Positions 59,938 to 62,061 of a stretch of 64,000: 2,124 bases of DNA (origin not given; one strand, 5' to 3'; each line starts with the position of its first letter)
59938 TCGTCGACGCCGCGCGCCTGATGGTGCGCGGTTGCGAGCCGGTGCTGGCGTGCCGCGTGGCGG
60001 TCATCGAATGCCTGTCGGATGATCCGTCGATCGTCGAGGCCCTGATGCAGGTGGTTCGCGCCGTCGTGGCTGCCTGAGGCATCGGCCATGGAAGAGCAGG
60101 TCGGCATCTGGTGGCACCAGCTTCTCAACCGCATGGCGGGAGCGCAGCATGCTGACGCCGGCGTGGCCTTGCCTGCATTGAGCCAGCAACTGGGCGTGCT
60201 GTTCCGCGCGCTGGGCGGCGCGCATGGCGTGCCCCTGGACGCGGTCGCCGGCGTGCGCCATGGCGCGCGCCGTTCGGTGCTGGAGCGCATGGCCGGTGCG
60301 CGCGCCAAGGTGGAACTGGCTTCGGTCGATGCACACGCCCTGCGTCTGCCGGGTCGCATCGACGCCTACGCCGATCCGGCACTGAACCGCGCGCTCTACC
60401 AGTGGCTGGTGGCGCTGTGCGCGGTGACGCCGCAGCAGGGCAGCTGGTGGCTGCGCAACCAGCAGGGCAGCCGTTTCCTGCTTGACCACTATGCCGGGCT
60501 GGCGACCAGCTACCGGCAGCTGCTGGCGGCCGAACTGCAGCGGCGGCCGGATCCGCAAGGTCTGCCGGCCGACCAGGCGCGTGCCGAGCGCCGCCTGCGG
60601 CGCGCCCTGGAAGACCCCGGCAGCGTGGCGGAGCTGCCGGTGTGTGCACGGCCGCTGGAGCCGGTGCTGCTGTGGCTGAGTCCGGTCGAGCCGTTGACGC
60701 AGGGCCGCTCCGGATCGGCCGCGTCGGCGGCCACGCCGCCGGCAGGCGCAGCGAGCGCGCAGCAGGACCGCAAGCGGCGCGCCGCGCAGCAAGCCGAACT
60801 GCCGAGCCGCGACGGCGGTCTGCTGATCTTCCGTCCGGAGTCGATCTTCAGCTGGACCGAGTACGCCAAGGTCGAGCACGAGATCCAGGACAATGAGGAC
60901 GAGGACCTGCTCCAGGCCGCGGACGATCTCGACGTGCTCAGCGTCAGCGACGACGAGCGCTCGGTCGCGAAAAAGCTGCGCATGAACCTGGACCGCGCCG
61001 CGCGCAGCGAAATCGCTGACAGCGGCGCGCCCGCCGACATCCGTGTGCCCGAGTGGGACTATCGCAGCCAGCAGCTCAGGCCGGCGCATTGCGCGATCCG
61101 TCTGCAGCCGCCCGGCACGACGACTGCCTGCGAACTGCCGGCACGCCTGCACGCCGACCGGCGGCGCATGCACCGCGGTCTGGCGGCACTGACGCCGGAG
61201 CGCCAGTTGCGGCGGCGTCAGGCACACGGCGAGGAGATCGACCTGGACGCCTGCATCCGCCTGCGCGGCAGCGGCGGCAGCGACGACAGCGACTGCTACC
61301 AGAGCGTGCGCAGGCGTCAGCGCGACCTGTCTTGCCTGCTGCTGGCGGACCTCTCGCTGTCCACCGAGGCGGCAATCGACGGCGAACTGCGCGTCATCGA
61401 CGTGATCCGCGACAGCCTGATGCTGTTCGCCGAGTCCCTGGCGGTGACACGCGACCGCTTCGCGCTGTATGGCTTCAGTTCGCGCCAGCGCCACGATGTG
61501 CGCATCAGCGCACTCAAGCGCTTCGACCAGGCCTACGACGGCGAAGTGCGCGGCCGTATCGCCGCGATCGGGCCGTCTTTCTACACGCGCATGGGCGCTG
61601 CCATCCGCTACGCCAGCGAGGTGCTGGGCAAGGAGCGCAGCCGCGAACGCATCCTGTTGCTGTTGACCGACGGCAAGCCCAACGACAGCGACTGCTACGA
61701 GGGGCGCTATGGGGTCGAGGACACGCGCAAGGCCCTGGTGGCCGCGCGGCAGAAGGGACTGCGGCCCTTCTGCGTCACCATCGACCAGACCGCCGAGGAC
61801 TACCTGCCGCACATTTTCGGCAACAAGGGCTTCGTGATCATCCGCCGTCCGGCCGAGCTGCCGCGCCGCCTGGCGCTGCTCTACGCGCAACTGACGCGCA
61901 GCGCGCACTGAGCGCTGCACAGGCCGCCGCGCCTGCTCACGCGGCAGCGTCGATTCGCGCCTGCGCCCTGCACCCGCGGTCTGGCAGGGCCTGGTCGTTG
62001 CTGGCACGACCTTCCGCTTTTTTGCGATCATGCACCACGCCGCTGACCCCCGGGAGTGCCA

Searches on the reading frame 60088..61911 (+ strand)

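Call 60: search_protein_families(library=pfam, proteins=[window:60088-61911:+], max_evalue=0.00001)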
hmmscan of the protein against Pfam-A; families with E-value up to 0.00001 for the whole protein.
window:60088-61911:+ (607 aa): 1 family
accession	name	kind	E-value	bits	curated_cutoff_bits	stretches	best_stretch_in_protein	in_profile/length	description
PF00092.34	VWA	-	3e-08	34.5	23.8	1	440-581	20-155/174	von Willebrand factor type A domain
